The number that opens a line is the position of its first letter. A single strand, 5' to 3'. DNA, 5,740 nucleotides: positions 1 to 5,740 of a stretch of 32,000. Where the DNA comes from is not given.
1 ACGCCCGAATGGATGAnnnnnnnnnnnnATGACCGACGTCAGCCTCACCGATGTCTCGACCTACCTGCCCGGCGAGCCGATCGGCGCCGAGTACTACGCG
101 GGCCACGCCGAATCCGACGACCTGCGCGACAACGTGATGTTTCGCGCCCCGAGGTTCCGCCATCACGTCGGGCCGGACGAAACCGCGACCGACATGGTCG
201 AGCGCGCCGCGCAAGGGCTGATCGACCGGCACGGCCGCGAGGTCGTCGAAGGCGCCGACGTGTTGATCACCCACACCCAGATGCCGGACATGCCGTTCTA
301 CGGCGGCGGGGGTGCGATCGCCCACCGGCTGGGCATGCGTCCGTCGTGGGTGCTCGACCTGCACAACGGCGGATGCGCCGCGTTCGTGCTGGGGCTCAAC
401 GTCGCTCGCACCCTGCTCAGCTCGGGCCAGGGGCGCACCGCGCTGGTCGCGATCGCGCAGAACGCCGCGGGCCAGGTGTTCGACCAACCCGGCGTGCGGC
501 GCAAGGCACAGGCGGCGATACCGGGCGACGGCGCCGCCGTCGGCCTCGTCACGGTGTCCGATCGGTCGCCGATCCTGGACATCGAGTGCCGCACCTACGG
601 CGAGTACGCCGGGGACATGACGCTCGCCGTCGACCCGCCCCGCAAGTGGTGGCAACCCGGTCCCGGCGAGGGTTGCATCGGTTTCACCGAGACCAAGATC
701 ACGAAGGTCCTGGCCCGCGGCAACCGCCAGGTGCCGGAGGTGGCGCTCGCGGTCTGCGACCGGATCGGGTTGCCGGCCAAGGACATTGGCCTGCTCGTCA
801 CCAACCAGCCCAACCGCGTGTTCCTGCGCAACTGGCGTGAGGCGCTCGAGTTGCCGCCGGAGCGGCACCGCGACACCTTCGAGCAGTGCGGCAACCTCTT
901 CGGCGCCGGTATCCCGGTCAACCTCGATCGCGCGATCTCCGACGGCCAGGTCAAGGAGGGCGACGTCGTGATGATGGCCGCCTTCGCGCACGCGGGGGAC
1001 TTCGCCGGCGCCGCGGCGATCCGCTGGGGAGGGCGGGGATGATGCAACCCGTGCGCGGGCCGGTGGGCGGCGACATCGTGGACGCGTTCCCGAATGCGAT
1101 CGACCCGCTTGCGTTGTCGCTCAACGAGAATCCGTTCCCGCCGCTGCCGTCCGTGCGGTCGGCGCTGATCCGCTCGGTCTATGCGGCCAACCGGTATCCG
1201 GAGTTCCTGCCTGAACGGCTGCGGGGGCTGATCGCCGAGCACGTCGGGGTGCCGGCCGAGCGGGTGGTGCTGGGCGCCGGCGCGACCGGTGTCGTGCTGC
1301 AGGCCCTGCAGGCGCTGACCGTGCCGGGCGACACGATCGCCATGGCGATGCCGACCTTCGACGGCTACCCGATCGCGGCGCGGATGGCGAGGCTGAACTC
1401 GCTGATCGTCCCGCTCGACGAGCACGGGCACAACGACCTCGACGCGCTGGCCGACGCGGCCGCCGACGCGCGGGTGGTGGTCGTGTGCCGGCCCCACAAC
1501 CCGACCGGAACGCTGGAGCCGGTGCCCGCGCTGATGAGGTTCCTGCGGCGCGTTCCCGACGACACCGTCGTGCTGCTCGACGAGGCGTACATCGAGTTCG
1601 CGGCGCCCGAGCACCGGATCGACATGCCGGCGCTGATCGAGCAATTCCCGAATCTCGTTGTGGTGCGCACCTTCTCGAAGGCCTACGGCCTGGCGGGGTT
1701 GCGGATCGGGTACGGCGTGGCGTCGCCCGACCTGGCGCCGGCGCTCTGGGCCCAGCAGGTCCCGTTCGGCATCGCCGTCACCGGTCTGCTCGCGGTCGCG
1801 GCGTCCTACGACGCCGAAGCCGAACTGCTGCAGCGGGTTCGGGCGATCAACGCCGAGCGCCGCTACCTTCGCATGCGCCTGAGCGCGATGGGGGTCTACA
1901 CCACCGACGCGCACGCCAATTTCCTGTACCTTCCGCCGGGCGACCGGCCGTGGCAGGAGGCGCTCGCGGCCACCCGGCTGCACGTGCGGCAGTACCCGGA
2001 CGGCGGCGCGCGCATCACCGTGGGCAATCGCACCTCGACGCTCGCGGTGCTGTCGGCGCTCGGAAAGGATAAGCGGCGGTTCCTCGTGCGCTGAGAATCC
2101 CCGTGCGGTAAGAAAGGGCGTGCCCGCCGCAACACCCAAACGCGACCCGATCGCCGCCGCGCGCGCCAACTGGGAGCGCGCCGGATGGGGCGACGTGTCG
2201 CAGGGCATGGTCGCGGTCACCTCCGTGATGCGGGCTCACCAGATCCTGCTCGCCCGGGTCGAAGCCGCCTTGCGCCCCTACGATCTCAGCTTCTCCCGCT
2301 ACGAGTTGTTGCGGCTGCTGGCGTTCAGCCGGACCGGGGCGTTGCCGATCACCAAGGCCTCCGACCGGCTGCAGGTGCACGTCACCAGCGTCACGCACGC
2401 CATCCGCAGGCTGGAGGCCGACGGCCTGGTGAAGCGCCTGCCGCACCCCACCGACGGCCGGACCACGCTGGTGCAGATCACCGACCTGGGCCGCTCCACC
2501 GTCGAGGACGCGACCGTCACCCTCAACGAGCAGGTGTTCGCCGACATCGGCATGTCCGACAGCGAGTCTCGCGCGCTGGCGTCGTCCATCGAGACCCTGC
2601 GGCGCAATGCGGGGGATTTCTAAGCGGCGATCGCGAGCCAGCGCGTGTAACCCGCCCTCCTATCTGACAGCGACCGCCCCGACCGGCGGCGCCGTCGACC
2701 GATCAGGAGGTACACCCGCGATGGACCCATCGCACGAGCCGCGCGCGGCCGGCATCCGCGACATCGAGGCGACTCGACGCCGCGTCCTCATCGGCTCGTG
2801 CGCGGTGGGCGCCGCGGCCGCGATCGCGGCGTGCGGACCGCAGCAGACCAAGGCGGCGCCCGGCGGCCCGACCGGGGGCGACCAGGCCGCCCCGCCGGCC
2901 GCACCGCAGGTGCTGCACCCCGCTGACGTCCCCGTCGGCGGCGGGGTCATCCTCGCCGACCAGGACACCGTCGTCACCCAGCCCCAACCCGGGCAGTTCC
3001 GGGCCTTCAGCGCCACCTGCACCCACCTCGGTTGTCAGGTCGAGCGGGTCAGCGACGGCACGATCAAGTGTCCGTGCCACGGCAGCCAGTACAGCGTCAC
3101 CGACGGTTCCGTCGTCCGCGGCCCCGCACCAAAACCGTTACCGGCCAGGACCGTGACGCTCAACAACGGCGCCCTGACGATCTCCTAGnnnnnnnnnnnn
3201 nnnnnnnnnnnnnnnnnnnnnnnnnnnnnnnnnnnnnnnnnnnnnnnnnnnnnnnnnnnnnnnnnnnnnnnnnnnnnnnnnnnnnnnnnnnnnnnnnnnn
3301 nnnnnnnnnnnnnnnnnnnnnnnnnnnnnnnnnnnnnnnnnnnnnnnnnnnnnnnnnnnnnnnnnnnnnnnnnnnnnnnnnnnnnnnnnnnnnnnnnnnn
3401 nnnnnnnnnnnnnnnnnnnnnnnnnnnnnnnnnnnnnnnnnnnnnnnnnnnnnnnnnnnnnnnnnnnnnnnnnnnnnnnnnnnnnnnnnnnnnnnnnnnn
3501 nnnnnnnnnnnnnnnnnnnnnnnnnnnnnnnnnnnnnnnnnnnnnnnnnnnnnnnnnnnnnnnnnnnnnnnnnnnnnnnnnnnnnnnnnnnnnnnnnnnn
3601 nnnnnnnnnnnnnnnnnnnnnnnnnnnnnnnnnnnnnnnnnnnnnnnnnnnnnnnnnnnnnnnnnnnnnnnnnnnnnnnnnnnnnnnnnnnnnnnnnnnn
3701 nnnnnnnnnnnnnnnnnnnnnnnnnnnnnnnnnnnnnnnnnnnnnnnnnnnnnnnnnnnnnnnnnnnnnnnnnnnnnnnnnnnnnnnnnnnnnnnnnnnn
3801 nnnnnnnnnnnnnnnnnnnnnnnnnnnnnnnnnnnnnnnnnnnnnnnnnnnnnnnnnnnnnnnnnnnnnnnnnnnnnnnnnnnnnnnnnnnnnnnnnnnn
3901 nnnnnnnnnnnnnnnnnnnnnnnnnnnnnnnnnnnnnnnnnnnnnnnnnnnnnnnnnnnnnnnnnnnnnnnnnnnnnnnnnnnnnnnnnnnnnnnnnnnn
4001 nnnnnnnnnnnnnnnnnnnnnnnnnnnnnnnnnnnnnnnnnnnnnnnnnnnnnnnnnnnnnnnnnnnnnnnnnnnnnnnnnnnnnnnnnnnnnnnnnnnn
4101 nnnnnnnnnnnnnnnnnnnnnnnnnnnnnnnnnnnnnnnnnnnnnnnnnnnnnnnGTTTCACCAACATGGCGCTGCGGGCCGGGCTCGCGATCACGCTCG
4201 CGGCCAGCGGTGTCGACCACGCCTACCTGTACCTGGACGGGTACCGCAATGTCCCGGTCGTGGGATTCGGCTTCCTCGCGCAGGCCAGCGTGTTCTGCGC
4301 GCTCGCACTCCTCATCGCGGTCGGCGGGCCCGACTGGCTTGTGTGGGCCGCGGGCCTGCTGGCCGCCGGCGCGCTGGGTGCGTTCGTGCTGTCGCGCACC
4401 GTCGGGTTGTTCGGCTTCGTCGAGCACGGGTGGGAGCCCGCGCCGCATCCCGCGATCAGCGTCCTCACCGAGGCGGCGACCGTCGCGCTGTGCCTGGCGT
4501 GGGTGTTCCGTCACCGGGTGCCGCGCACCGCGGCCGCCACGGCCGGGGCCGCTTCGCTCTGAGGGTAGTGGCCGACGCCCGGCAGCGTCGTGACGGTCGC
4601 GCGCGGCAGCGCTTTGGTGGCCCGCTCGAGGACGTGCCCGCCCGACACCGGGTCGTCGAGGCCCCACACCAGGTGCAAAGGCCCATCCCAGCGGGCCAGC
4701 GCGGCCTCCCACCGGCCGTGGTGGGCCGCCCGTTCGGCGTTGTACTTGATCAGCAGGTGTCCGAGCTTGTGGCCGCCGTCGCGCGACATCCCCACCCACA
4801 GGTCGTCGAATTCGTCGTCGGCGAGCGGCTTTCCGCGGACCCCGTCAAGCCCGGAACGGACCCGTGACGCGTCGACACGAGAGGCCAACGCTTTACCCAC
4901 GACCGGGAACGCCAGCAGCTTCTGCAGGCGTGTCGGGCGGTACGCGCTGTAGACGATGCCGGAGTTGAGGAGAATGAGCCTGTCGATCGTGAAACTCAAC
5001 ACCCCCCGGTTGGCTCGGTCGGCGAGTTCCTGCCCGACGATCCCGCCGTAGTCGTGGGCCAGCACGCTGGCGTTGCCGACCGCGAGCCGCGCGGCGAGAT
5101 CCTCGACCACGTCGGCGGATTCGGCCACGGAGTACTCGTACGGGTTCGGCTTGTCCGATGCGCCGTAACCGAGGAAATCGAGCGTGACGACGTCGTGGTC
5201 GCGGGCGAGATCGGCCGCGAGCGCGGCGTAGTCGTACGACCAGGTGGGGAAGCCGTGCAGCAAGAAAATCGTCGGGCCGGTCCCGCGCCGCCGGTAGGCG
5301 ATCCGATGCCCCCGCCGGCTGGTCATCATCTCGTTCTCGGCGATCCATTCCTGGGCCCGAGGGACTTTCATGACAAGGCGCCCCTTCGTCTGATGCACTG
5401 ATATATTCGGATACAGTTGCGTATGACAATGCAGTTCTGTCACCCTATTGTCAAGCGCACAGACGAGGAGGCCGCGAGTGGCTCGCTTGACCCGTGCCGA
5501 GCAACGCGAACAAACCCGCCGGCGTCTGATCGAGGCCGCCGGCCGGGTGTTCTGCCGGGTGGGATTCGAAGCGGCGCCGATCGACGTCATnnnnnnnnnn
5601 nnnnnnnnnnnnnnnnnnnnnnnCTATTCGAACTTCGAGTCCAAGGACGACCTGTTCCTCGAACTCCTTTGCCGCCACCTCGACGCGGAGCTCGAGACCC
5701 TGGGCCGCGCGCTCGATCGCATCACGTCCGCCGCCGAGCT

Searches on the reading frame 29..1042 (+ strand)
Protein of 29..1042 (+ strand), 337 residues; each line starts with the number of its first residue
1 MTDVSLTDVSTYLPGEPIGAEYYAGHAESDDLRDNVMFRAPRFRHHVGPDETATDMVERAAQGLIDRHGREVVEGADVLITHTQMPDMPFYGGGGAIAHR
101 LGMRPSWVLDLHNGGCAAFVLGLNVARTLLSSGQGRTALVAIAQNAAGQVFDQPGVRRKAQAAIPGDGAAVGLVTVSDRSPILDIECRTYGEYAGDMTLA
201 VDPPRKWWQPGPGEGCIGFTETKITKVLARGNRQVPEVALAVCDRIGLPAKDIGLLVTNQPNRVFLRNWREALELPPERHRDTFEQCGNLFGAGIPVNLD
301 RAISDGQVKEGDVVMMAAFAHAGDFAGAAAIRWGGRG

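Call 75: search_protein_families(library=pfam, proteins=[window:29-1042:+], max_evalue=0.001)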
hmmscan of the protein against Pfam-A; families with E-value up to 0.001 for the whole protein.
window:29-1042:+ (337 aa): 2 families
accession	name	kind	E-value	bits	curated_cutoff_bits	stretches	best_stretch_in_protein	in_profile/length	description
PF08541.16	ACP_syn_III_C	-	4e-20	72.2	26.6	1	243-333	1-90/90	3-Oxoacyl-[acyl-carrier-protein (ACP)] synthase III C terminal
PF08545.16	ACP_syn_III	-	6.6e-10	39.2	24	1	113-191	4-80/80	3-Oxoacyl-[acyl-carrier-protein (ACP)] synthase III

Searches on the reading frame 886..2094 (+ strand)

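Call 75: search_protein_families(library=pfam, proteins=[window:886-2094:+], max_evalue=0.001)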
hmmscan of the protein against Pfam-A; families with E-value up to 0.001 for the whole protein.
window:886-2094:+ (402 aa): 2 families
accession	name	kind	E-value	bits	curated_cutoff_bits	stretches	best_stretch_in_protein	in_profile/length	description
PF00155.27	Aminotran_1_2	-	7.3e-46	157.4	19.7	1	74-379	3-346/361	Aminotransferase class I and II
PF00266.25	Aminotran_5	-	2.8e-05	23.7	21.5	1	95-234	31-177/371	Aminotransferase class-V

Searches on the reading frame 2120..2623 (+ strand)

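Call 75: search_protein_families(library=pfam, proteins=[window:2120-2623:+], max_evalue=0.001)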
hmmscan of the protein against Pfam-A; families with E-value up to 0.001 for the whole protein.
window:2120-2623:+ (167 aa): 4 families
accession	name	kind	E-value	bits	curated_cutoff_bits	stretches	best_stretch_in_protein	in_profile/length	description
PF01047.28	MarR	-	4.5e-09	36.5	24.6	1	60-115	5-58/59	MarR family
PF12802.13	MarR_2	-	8e-09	36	27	1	54-114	1-60/61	MarR family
PF13463.12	HTH_27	-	2.2e-05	25.1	22.2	1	81-124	25-68/68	Winged helix DNA-binding domain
PF22381.2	Staph_reg_Sar_Rot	-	0.00016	22.1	27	1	53-130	9-84/85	Transcriptional regulator SarA/Rot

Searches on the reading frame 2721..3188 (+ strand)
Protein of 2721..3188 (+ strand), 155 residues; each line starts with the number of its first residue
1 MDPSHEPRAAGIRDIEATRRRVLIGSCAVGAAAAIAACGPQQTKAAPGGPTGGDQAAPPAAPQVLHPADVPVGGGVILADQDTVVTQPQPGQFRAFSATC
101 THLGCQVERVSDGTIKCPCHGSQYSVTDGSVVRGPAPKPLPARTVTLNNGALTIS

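Call 75: search_protein_families(library=pfam, proteins=[window:2721-3188:+], max_evalue=0.001)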
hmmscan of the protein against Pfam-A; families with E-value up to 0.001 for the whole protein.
window:2721-3188:+ (155 aa): 1 family
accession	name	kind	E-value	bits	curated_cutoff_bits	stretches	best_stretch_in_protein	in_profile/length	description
PF00355.32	Rieske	-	3.4e-15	56.2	20.3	1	64-141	5-85/88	Rieske [2Fe-2S] domain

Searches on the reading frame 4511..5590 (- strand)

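Call 75: search_protein_families(library=pfam, proteins=[window:4511-5590:-], max_evalue=0.001)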
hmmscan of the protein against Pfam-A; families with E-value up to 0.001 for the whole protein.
window:4511-5590:- (359 aa): 3 families
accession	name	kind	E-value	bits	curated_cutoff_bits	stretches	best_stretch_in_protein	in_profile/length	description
PF00561.26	Abhydrolase_1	-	4.4e-23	82.7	25.8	1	106-203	1-100/245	alpha/beta hydrolase fold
PF12697.13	Abhydrolase_6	-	1.9e-20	74.9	26.3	1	108-354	1-217/217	Alpha/beta hydrolase family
PF12146.15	Hydrolase_4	-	4.3e-08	33.2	27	1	107-234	6-133/239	Serine aminopeptidase, S33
